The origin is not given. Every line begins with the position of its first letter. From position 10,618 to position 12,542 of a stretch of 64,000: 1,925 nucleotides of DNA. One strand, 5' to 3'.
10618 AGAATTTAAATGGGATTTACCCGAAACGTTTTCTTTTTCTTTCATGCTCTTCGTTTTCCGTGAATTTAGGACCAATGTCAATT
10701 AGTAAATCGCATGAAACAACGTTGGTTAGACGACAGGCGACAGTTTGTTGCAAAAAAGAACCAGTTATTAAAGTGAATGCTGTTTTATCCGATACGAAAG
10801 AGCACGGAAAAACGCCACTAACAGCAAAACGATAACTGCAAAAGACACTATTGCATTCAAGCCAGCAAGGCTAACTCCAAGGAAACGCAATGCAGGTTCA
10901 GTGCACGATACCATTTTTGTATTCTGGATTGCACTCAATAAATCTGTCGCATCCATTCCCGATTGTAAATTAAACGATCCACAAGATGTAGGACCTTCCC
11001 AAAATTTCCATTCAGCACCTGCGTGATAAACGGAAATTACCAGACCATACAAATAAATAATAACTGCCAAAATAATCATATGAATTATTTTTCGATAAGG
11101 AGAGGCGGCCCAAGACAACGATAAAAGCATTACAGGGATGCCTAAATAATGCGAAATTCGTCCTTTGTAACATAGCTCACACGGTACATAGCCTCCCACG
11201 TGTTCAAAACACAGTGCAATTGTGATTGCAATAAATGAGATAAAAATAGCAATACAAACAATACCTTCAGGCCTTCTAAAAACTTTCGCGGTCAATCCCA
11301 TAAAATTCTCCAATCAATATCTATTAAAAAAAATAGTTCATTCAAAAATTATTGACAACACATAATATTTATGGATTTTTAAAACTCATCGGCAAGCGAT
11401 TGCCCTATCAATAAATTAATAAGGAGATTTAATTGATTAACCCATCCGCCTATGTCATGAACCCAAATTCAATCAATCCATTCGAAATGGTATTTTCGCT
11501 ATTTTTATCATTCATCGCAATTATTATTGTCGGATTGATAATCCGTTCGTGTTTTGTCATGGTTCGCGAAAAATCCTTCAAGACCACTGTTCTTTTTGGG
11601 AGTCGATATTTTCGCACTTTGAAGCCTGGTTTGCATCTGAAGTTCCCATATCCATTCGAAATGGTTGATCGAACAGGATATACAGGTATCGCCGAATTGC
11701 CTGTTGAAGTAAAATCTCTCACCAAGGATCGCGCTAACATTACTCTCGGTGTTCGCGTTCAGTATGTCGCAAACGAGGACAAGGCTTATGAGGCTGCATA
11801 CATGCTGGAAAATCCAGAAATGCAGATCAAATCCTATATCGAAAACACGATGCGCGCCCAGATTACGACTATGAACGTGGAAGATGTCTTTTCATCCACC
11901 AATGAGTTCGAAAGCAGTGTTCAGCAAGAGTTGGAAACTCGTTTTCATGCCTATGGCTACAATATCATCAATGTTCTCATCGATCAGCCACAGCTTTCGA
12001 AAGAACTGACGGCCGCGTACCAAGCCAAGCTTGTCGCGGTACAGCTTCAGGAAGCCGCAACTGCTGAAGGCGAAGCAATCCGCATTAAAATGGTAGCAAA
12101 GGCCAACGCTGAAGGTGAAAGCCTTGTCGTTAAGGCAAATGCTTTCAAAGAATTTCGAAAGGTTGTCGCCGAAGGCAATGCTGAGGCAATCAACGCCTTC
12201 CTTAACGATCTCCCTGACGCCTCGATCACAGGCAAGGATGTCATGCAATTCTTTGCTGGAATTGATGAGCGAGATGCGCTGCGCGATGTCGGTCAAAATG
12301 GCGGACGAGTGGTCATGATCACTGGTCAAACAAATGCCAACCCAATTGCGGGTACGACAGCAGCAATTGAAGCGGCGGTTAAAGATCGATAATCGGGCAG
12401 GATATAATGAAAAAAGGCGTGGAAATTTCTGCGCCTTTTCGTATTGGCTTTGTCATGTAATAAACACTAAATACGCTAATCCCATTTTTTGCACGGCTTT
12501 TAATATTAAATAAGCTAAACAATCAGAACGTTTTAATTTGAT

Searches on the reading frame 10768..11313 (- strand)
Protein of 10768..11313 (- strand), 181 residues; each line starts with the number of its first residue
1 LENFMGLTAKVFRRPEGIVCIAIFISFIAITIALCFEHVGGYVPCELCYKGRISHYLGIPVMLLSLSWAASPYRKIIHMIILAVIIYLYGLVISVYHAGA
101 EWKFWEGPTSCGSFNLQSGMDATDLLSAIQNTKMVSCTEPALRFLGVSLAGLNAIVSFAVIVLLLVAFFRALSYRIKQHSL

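Call 13: search_protein_families(library=pfam, proteins=[window:10768-11313:-], max_evalue=0.001)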
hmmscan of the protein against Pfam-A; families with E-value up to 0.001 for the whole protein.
window:10768-11313:- (181 aa): 1 family
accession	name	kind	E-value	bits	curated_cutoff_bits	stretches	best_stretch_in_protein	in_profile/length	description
PF02600.21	DsbB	-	2.5e-27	96.5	22.1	1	19-166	5-147/148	Disulfide bond formation protein DsbB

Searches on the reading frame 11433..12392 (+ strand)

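Call 13: search_protein_families(library=pfam, proteins=[window:11433-12392:+], max_evalue=0.001)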
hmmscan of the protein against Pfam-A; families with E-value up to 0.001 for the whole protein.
window:11433-12392:+ (319 aa): 1 family
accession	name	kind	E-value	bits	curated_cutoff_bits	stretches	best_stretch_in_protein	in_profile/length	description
PF01145.31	Band_7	-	7.3e-23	82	23.6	1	59-215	17-174/176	SPFH domain / Band 7 family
